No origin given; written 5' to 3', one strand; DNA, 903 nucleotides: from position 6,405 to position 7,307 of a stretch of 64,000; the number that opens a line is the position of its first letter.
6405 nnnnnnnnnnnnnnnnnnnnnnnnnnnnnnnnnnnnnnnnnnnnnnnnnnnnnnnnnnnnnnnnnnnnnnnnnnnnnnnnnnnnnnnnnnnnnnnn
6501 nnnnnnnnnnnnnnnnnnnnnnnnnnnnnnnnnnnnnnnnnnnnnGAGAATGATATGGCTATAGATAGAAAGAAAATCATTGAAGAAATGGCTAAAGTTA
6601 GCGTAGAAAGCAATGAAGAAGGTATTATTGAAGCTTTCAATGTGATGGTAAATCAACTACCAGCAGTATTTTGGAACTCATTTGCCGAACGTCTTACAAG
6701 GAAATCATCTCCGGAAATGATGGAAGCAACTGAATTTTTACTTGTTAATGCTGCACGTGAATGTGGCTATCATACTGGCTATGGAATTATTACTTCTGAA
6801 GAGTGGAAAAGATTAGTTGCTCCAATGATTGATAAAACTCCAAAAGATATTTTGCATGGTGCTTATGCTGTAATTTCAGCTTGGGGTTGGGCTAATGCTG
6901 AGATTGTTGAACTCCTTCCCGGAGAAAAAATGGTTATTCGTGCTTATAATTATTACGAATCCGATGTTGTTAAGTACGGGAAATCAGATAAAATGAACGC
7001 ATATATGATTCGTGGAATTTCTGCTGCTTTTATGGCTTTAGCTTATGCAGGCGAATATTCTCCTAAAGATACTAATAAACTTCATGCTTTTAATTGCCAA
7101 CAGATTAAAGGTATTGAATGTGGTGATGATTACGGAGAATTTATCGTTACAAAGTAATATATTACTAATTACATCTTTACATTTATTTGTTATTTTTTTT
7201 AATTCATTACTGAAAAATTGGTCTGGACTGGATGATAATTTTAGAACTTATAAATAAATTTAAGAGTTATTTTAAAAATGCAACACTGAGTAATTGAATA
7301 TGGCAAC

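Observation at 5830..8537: Operon of a 63-aa protein plus two V4R-like paralogs, sitting between two paralogous lipoproteins and a tandem-sCache_2 lipoprotein with no output domain: candidate ligand-sensing module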

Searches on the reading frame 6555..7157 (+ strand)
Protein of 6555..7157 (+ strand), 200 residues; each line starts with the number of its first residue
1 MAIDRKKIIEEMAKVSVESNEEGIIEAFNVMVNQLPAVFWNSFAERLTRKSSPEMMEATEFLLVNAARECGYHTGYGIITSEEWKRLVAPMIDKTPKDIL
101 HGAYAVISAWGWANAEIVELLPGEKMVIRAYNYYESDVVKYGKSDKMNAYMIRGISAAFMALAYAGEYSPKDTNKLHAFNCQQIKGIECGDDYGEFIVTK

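Call 3: search_protein_families(library=pfam, proteins=[window:6555-7157:+], max_evalue=1)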
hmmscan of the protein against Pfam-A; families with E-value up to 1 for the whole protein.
window:6555-7157:+ (200 aa): 0 families

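Call 4: search_protein_families(library=ncbifam, proteins=[window:6555-7157:+], max_evalue=1)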
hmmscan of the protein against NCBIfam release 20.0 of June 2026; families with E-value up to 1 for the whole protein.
window:6555-7157:+ (200 aa): 1 family
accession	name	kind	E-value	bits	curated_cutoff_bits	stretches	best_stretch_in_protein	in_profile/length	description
NF001965.0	PRK00742.1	subfamily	0.21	10.7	293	1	30-60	198-228/357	chemotaxis-specific protein-glutamate methyltransferase CheB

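Call 10: find_homologous_proteins(query=window:6555-7157:+, max_evalue=0.001)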
Query window:6555-7157:+ (200 aa): 1138 proteins with E <= 0.001 among 1205 candidates; the best 120 are listed.
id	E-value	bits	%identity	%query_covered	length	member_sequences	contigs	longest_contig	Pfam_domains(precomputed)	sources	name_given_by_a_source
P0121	2.0e-129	447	100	100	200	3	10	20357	-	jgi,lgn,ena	-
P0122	5.4e-110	384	84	100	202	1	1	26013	-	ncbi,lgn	-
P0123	8.6e-110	383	83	100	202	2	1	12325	-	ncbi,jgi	-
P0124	1.6e-107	376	82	100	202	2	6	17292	-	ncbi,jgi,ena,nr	ncbi:MAG TPA: hypothetical protein PKY56_05950 [Candidatus Kapabacteria bacterium]|nr:hypothetical p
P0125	2.8e-107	375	80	100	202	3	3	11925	-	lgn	-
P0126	1.4e-103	363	78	100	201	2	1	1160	-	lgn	-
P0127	1.2e-97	343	73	100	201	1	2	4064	-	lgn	-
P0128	2.0e-97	343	73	100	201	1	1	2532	-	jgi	jgi:hypothetical protein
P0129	3.6e-97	342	73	100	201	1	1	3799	-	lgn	-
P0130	6.6e-96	338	72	100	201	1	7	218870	-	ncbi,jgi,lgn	jgi:hypothetical protein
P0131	1.0e-93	331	70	100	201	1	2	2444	-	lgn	-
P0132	1.0e-93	331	69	100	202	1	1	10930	-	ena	-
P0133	1.4e-93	330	70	100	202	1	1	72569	-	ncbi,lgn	-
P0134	2.3e-93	329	70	100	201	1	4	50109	-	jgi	jgi:hypothetical protein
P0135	2.7e-93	329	70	100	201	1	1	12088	-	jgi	-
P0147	1.5e-91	323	69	100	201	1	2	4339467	-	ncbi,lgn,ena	-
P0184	8.7e-90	318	70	100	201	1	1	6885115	-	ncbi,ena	-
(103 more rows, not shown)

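Call 12: search_solved_structures(query=window:6555-7157:+, max_evalue=10)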
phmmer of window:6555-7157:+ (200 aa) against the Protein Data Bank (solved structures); distinct sequences matched with E-value up to 10: 2.
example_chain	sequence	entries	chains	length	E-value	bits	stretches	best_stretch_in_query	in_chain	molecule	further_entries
8jjr_D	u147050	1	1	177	0.24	14.5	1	98-175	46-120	PCPI-6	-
1qtr_A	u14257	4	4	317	0.25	14.4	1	56-113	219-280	PROLYL AMINOPEPTIDASE | Proline iminopeptidase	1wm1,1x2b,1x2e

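Call 20: find_related_loci(query=A2, collection=genome_contigs, flank=10000)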
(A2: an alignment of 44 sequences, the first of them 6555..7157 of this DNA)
Query A2 (200 aa) in genome_contigs; peptide patterns used: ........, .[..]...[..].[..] (x = any residue, [..] = any of these).
267 stretches matched a pattern; 205 encode a relative of the query (tblastn E <= 1e-3); the best 80 are kept; 80 distinct loci.
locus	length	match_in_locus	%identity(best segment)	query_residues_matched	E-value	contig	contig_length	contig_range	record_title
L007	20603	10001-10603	84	1-200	1e-115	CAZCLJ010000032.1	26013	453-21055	MAG TPA_asm: uncultured Hyphomicrobiales bacterium isolate SRP192927_co3_222 genome assembly, contig: NODE_3729_length_2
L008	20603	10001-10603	81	1-200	4e-113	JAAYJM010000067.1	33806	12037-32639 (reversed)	MAG: Ignavibacteria bacterium isolate AS10tlH2TH_288 89991_AS10, whole genome shotgun sequence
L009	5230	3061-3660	72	1-200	1e-101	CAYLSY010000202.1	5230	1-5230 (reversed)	MAG TPA_asm: uncultured Hyphomicrobiales bacterium isolate SRP167436_co1_339 genome assembly, contig: NODE_26426_length_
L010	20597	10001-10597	70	1-200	7e-99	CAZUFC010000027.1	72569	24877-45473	MAG TPA_asm: uncultured bacterium isolate SRP141376_co4_129 genome assembly, contig: NODE_633_length_72569_cov_8.505833,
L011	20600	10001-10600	69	1-200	1e-98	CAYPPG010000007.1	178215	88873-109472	MAG TPA_asm: uncultured bacterium isolate SRP141376_co4_190 genome assembly, contig: NODE_70_length_178215_cov_9.111563,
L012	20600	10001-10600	69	1-200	5e-98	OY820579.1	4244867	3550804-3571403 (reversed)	MAG: bacterium isolate b87cb07c-c330-40d7-8fa2-0003e2defbb7 genome assembly, chromosome: 1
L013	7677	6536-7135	68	1-200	6e-98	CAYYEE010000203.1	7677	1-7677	MAG TPA_asm: uncultured Planctomycetota bacterium isolate binchicken_co265_18 genome assembly, contig: NODE_13321_length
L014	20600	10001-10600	70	1-200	9e-98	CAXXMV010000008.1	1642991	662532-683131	MAG: bacterium isolate 9002e436-2430-43f7-8519-11165d71275e genome assembly, contig: contig_8, whole genome shotgun sequ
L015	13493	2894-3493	68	1-200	1e-97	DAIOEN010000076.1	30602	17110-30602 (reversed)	MAG TPA_asm: Vulcanimicrobiota bacterium isolate CTOTU7676 NODE_2573_length_30602_cov_26.720725, whole genome shotgun se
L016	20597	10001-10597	68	1-199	1e-97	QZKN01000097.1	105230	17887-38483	MAG: Candidatus Omnitrophota bacterium isolate SURF_12 Ga0104751_1000133, whole genome shotgun sequence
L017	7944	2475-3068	71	1-199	3e-97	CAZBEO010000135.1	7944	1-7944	MAG TPA_asm: uncultured Verrucomicrobiota bacterium isolate binchicken_co181_620 genome assembly, contig: NODE_19337_len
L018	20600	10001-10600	66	1-200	1e-96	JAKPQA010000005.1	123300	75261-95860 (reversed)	MAG: Armatimonadota bacterium isolate JPNA_maxbin.160 k141_1400662, whole genome shotgun sequence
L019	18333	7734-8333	68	1-200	1e-96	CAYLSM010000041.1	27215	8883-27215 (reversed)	MAG TPA_asm: uncultured Gemmatimonadales bacterium isolate binchicken_co20_334 genome assembly, contig: NODE_3671_length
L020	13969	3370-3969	68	1-200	1e-96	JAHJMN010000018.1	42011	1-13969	MAG: Myxococcota bacterium isolate Old_saline.mb.39 Old_saline.mb.39_k141_96054, whole genome shotgun sequence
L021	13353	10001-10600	68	1-200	1e-96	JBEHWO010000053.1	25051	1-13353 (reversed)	MAG: Vulcanimicrobiota bacterium isolate ER2 k141_245024_length_25051_cov_7.5635, whole genome shotgun sequence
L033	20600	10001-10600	65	1-200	2e-94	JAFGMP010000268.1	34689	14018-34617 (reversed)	MAG: Candidatus Latescibacterota bacterium isolate Zod_Metabat.481 k87_5082266, whole genome shotgun sequence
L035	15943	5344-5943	65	1-200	2e-94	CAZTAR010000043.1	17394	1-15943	MAG TPA_asm: uncultured Planctomycetaceae bacterium isolate binchicken_co86_159 genome assembly, contig: NODE_849_length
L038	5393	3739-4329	67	1-198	9e-94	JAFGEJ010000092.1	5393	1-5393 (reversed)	MAG: Phycisphaerae bacterium isolate Zod_Metabat.1221 k87_4705218, whole genome shotgun sequence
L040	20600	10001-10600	70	1-200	1e-93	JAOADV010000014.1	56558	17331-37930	MAG: Ignavibacteria bacterium isolate SKW242 NODE_14_length_56558_cov_8.485075, whole genome shotgun sequence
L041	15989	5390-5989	66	1-200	2e-93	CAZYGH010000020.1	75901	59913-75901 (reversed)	MAG TPA_asm: uncultured Verrucomicrobiota bacterium isolate binchicken_co309_146 genome assembly, contig: NODE_159_lengt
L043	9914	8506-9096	67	4-200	4e-93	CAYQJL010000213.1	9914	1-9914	MAG TPA_asm: uncultured bacterium isolate SRP067234_co1_21 genome assembly, contig: k99_1036591, whole genome shotgun se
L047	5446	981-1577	68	1-200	2e-93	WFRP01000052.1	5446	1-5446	MAG: Proteobacteria bacterium isolate S015_14 k151_1251829, whole genome shotgun sequence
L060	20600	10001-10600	64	1-200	7e-91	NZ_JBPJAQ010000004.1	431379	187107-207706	Paludibaculum fermentans strain T20B24 4, whole genome shotgun sequence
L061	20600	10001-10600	63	1-200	1e-90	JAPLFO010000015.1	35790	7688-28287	MAG: Ignavibacteriales bacterium isolate LacPavin_0419_WC90_MAG_51_8 LacPavin_0419_WC90_scaffold_477994, whole genome sh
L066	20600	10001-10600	64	1-200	9e-90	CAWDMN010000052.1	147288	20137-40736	MAG: uncultured Acidobacteriota bacterium isolate MFD04492.bin.1.129 genome assembly, contig: contig_55652, whole genome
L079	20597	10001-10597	60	1-200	3e-88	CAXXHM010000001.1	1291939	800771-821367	MAG: uncultured Desulfospira sp. isolate 5198f45b-3c99-4a6a-ad95-b1a64aaf42d9 genome assembly, contig: contig_1, whole g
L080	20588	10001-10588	64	1-200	4e-88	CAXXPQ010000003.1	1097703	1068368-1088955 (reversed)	MAG: Myxococcota bacterium isolate 47235228-1a69-4079-bee5-5cff8c319118 genome assembly, contig: contig_3, whole genome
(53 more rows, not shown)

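Call 25: predict_structure(alignment_id=A2)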
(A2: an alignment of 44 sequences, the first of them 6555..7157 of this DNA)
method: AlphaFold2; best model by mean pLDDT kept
length: 200 residues; sequences in the alignment: 44
mean_pLDDT: 84.9   pTM: 0.83
mean pLDDT of the five models: 84.9, 83.1, 73.7, 73.2, 69.0
residues with pLDDT >= 90: 87; 70-90: 89; 50-70: 24; < 50: 0
segments of 3 or more residues with pLDDT < 50: none
pLDDT, mean of each block of 10 residues (from residue 1): 84 77 63 64 86 94 88 78 88 86 90 91 95 79 81 93 85 86 94 96
secondary structure, 60 per line:
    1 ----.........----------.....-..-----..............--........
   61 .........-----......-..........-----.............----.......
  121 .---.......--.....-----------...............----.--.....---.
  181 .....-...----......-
elements in order: H5-13 H37-50 H53-69 H75-80 H82-91 H97-109 E114-121 E125-131 H134-138 H150-164 H173-176 E180-185 E194-199

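Call 32: fold_search(model_id=the predicted structure, library=pdb)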
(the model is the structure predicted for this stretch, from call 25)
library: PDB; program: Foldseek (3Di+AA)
matches with E <= 10: 289; with E <= 0.001: 19
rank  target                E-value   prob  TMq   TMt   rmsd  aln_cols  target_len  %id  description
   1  5kbi_A                2.9e-05  1.00  0.67  0.67   4.0       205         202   13  CRYSTAL STRUCTURE OF THE AROMATIC SENSOR DOMAIN OF MOPR IN COMPLEX WITH CATACHOL (released 2016-07-13)
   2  5kbg_A                3.6e-05  1.00  0.61  0.60   4.8       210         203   11  CRYSTAL STRUCTURE OF THE AROMATIC SENSOR DOMAIN OF MOPR IN COMPLEX WITH OCRESOL (released 2016-07-13)
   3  5frx_A                5.3e-05  1.00  0.56  0.57   4.0       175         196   12  crystal structure of the phenol-responsive sensory domain of the transcription activator PoxR in complex with 4-nitrop (released 2016-03-30)
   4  5frw_A                5.6e-05  1.00  0.56  0.55   4.0       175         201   12  crystal structure of the phenol-responsive sensory domain of the transcription activator PoxR with Phenol (released 2016-04-06)
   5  5fru_A                5.6e-05  1.00  0.55  0.56   4.2       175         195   12  crystal structure of the phenol-responsive sensory domain of the transcription activator PoxR (released 2016-03-30)
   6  5kbh_A                6.0e-05  1.00  0.56  0.55   7.1       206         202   11  CRYSTAL STRUCTURE OF THE AROMATIC SENSOR DOMAIN OF MOPR IN COMPLEX WITH 3-CHLORO-PHENOL (released 2016-07-13)
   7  5frv_A                7.4e-05  1.00  0.63  0.63   4.4       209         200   11  crystal structure of the phenol-responsive sensory domain of the transcription activator PoxR in complex with 4-methyl (released 2016-03-30)
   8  6iy8_A                1.9e-04  1.00  0.58  0.28   4.9       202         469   13  DmpR-phenol complex of Pseudomonas putida (released 2020-06-10)
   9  5frz_A                2.8e-04  1.00  0.55  0.56   4.2       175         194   12  crystal structure of the phenol-responsive sensory domain of the transcription activator PoxR with 3,4-dimethylphenol (released 2016-03-30)
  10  5kbi_B                2.8e-04  1.00  0.56  0.56   7.0       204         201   12  CRYSTAL STRUCTURE OF THE AROMATIC SENSOR DOMAIN OF MOPR IN COMPLEX WITH CATACHOL (released 2016-07-13)
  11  5frw_B                3.1e-04  1.00  0.55  0.55   4.2       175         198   12  crystal structure of the phenol-responsive sensory domain of the transcription activator PoxR with Phenol (released 2016-04-06)
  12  7vqf                  3.5e-04  1.00  0.56  0.58   7.1       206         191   10  Phenol binding protein, MopR (released 2022-09-07)
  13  6aq3_E                5.2e-04  1.00  0.53  0.61   3.7       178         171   13  Crystal structure of a trafficking protein particle complex subunit 3 from Naegleria fowleri covalently bound to palmi (released 2017-08-30)
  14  2j3w_E                5.8e-04  1.00  0.50  0.60   4.8       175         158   11  The crystal structure of the bet3-trs31-sedlin complex. (released 2006-11-27)
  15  6aq3_C                6.1e-04  1.00  0.51  0.59   4.2       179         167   13  Crystal structure of a trafficking protein particle complex subunit 3 from Naegleria fowleri covalently bound to palmi (released 2017-08-30)
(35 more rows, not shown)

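Call 36: search_protein_families(library=pfam, proteins=[L060:7831-8973:+, L060:8952-9263:+, L066:5848-7605:+, L041:6829-9174:+, L011:10712-12313:+, L011:8218-9177:+, L079:6885-9167:+, L079:4672-6810:+, L079:12188-13231:+, L040:10820-11101:+], max_evalue=0.01)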
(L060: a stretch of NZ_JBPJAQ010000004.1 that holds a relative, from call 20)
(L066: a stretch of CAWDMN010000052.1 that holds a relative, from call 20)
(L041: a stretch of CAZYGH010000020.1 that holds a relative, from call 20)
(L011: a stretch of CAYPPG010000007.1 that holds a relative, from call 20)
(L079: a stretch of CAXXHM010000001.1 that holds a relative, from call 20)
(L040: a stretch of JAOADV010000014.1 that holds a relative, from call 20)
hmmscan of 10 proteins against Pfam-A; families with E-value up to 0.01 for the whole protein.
L060:7831-8973:+ (380 aa): 2 families
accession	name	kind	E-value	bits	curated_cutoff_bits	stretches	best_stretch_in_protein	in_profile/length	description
PF00266.25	Aminotran_5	-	7.2e-66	223.1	21.5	1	14-362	11-368/371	Aminotransferase class-V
PF01053.26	Cys_Met_Meta_PP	-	6.8e-05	22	27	1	62-202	69-202/381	Cys/Met metabolism PLP-dependent enzyme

L060:8952-9263:+ (103 aa): 0 families

L066:5848-7605:+ (585 aa): 4 families
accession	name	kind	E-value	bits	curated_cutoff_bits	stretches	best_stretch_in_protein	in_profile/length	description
PF00015.26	MCPsignal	-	2.5e-42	145.1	34.6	1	337-490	5-172/172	Methyl-accepting chemotaxis protein (MCP) signalling domain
PF08448.16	PAS_4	-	0.00036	21.2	23.1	1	109-209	1-108/110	PAS fold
PF00989.32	PAS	-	0.0026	18.2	22.6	1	105-147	3-45/113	PAS fold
PF13426.13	PAS_9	-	0.0071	17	27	0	120-207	8-102/103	PAS domain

L041:6829-9174:+ (781 aa): 6 families
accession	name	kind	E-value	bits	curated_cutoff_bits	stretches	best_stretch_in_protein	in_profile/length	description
PF00015.26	MCPsignal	-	6.6e-48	163.2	34.6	1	520-676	2-172/172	Methyl-accepting chemotaxis protein (MCP) signalling domain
PF22673.2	MCP-like_PDC_1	-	9.7e-11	42.5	27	1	108-233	2-112/113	Methyl-accepting chemotaxis protein-like, first PDC sensor domain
PF02743.24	dCache_1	-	2e-10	41.1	45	1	144-270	72-196/240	Cache domain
PF00672.30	HAMP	-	7.4e-06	26.6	25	1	362-413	1-48/53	HAMP domain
PF04108.17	ATG17_like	-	0.0057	16.6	43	1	438-561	168-281/355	Autophagy protein ATG17-like domain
PF10368.14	YkyA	-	0.0069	16.6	28.8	0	440-483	140-183/186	Putative cell-wall binding lipoprotein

L011:10712-12313:+ (533 aa): 6 families
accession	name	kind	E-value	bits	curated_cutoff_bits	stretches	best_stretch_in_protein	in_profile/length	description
PF00015.26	MCPsignal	-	4.1e-36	124.9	34.6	1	315-484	1-169/172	Methyl-accepting chemotaxis protein (MCP) signalling domain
PF13682.11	CZB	-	1e-11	45.4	29.4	1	61-131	1-63/64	Chemoreceptor zinc-binding domain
PF00672.30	HAMP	-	0.00014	22.6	25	1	214-259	7-52/53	HAMP domain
PF10157.14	BORCS6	-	0.0011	19.5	35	0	387-466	19-94/101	BLOC-1-related complex sub-unit 6 C-terminal helix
PF22610.1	CovS-like_HAMP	-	0.0045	17.3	27.4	0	216-256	10-50/57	Histidine kinase, HAMP domain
PF06103.16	DUF948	-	0.0072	16.9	37.2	0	191-273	5-85/89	Bacterial protein of unknown function (DUF948)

L011:8218-9177:+ (319 aa): 1 family
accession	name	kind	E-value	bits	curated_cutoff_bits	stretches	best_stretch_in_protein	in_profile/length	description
PF11231.14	DUF3034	-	2.2e-30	106.5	25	1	78-308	33-247/255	Protein of unknown function (DUF3034)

L079:6885-9167:+ (760 aa): 5 families
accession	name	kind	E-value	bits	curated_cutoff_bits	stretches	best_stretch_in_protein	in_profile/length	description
PF00072.30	Response_reg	-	9.2e-25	87.4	30.2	1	644-756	1-110/111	Response regulator receiver domain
PF01584.24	CheW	-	1.8e-19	70.2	23.5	1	491-617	2-136/138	CheW-like domain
PF01627.28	Hpt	-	1.5e-17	64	24.6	1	6-96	1-73/84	Hpt domain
PF02518.31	HATPase_c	-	1.2e-16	61.6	26.4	1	346-484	4-109/111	Histidine kinase-, DNA gyrase B-, and HSP90-like ATPase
PF02895.20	H-kinase_dim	-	7.2e-11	42.8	23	1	199-251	2-56/68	Signal transducing histidine kinase, homodimeric domain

L079:4672-6810:+ (712 aa): 2 families
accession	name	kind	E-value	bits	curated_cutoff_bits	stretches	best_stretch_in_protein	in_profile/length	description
PF00015.26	MCPsignal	-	1.6e-33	116.4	34.6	1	527-681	15-169/172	Methyl-accepting chemotaxis protein (MCP) signalling domain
PF02743.24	dCache_1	-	1.6e-07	31.6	45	1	186-398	67-239/240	Cache domain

L079:12188-13231:+ (347 aa): 2 families
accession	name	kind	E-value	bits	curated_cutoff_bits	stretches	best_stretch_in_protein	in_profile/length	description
PF01339.22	CheB_methylest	-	8.9e-55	185.5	24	1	167-343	1-174/174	CheB methylesterase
PF00072.30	Response_reg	-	4e-20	72.5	30.2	1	4-108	1-100/111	Response regulator receiver domain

L040:10820-11101:+ (93 aa): 0 families
